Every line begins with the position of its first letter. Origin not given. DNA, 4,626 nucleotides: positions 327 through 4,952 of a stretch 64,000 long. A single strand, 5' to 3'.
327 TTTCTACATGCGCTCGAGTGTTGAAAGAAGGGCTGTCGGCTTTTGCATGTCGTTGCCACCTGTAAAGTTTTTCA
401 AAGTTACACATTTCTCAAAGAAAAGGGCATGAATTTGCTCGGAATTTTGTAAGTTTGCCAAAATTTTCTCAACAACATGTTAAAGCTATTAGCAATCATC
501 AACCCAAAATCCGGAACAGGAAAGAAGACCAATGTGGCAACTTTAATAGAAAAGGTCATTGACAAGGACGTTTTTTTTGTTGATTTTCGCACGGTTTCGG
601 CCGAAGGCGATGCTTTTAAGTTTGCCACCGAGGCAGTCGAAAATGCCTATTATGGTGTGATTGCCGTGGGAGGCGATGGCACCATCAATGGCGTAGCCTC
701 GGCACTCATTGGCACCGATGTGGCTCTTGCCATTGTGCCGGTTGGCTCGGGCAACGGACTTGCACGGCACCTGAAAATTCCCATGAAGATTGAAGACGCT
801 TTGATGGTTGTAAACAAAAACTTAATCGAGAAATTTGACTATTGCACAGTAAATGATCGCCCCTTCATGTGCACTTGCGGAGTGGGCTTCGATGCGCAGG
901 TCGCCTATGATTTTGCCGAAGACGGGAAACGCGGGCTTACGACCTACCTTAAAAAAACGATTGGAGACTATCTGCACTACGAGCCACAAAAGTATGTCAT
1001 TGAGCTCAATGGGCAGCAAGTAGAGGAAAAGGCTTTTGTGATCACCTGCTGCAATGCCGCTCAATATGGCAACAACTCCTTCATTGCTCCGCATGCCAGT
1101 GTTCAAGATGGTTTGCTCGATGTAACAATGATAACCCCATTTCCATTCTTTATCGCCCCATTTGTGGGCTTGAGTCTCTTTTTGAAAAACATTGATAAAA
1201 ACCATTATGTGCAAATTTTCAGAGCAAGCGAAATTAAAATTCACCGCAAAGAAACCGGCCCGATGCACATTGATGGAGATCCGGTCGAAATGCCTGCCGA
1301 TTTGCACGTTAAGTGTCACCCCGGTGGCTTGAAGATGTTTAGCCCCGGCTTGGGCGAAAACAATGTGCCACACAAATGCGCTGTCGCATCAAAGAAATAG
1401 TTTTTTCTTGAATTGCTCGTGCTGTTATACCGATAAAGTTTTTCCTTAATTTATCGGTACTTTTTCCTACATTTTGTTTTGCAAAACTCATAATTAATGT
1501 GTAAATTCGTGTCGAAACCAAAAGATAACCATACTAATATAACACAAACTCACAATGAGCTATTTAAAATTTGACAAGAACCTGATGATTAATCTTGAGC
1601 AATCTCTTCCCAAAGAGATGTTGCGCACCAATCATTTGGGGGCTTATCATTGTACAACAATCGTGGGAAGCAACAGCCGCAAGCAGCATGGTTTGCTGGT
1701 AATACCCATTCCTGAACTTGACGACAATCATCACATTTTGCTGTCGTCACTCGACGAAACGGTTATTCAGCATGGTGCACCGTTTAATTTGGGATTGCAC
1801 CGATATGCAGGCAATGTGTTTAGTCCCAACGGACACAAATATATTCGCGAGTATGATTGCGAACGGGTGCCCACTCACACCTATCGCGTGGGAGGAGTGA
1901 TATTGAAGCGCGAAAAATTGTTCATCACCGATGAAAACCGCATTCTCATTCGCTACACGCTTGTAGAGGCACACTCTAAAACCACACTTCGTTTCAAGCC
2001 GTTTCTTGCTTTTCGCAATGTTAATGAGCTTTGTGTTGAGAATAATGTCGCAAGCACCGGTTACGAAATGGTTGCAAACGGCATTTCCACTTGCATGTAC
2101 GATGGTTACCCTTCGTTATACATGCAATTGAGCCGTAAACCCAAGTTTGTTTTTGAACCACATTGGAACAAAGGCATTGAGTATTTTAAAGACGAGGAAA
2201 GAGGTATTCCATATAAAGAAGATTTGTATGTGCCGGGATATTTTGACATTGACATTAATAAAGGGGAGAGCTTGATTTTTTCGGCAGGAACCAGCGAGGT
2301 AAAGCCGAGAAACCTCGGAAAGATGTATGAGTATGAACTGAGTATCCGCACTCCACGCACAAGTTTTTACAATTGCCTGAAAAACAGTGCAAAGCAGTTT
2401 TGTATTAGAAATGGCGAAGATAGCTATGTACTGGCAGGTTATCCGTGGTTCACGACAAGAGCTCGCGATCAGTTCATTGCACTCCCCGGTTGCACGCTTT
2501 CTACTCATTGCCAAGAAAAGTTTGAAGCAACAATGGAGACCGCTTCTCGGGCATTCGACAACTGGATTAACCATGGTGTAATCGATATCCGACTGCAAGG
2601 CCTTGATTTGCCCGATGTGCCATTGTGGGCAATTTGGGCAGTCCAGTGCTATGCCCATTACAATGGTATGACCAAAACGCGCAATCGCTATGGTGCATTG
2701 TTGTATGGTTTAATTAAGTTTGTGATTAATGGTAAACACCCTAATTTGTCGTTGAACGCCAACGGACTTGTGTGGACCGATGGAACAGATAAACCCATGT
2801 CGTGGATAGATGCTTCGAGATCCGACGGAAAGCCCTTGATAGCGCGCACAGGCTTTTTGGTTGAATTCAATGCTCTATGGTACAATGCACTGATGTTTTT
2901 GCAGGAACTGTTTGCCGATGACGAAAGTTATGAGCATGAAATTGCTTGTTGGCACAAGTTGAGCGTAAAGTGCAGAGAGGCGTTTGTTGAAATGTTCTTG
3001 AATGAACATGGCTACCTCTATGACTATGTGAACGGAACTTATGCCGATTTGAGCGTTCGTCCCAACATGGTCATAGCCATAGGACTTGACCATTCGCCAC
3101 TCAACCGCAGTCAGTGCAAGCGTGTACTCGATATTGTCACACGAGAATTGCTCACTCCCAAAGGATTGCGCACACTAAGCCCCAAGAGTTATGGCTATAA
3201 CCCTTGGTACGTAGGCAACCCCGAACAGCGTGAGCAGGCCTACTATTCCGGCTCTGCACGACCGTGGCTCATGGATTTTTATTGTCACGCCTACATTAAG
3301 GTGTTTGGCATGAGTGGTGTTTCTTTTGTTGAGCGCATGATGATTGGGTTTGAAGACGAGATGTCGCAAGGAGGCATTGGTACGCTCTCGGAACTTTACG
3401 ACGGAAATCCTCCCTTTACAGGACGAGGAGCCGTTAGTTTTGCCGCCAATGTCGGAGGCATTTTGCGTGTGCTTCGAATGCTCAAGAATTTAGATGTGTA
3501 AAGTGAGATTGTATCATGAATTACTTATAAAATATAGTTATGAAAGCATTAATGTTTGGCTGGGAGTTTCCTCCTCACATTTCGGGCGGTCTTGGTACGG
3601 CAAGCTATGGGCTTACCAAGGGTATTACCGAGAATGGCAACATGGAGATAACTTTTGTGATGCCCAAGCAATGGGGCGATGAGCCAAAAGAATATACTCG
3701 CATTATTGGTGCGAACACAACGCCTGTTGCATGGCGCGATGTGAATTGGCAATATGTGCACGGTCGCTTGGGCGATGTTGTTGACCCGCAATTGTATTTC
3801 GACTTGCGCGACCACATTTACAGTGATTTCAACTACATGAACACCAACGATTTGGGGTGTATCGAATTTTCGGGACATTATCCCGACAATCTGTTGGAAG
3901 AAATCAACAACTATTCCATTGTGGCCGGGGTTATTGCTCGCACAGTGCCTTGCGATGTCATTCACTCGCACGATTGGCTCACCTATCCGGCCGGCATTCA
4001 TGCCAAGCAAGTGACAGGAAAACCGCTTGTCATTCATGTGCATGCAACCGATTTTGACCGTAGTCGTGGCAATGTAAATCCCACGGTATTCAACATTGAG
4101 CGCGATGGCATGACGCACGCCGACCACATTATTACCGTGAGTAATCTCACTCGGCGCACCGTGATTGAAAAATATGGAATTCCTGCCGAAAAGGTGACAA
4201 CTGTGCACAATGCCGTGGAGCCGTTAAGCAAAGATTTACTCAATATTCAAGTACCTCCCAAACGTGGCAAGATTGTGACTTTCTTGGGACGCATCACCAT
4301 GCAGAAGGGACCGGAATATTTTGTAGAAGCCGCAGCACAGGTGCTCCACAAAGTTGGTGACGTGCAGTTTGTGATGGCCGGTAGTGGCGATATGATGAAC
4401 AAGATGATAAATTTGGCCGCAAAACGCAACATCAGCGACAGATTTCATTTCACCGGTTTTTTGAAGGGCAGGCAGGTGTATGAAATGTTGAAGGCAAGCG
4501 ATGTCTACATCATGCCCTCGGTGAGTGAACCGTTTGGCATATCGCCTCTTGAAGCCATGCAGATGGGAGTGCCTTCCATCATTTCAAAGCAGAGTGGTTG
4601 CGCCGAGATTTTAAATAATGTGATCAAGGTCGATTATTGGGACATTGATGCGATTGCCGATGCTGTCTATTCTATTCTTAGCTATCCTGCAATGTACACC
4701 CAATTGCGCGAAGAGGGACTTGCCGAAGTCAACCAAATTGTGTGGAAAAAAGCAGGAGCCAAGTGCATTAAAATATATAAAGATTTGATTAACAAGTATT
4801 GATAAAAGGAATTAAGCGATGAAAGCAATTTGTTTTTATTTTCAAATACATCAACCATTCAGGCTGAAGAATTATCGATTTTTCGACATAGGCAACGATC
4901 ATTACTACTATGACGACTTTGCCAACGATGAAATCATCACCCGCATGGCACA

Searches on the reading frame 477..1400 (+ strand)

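Call 97: search_protein_families(library=pfam, proteins=[window:477-1400:+], max_evalue=0.00001)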
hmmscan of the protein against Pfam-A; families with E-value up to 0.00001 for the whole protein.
window:477-1400:+ (307 aa): 2 families
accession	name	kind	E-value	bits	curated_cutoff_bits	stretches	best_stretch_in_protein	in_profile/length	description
PF00781.29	DAGK_cat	-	3.6e-29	101.4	23.6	1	3-125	1-125/125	Diacylglycerol kinase catalytic domain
PF19279.4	YegS_C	-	2.8e-19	69.8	27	1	136-288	5-157/158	YegS C-terminal NAD kinase beta sandwich-like domain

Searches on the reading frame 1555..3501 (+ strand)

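Call 97: search_protein_families(library=pfam, proteins=[window:1555-3501:+], max_evalue=0.00001)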
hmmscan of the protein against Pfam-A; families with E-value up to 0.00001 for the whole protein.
window:1555-3501:+ (648 aa): 2 families
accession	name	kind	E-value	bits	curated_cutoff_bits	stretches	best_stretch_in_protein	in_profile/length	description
PF12439.13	GDE_N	-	5.6e-74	248.8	27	1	20-240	1-218/219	Glycogen debranching enzyme N terminal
PF06202.20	GDE_C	-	5.7e-59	200.3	21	1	279-638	3-367/367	Amylo-alpha-1,6-glucosidase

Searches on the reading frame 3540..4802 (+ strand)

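Call 97: search_protein_families(library=pfam, proteins=[window:3540-4802:+], max_evalue=0.00001)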
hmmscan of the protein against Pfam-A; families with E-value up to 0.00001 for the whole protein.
window:3540-4802:+ (420 aa): 6 families
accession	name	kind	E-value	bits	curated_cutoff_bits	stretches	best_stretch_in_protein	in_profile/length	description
PF00534.26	Glycos_transf_1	-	1.1e-34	119.9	26.4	1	238-393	10-169/172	Glycosyl transferases group 1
PF13692.12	Glyco_trans_1_4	-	1.6e-29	103.4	27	1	244-381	2-141/142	Glycosyl transferases group 1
PF13439.12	Glyco_transf_4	-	1.4e-18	68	28.5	1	134-227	69-167/170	Glycosyltransferase Family 4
PF13579.12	Glyco_trans_4_4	-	8.2e-17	62.4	29.7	1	128-224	63-157/158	Glycosyl transferase 4-like domain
PF08323.17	Glyco_transf_5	-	2e-16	60.9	22.7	1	4-212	3-228/239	Starch synthase catalytic domain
PF20706.3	GT4-conflict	-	3.2e-16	59.8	26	1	164-362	112-324/385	Family 4 Glycosyltransferase in conflict systems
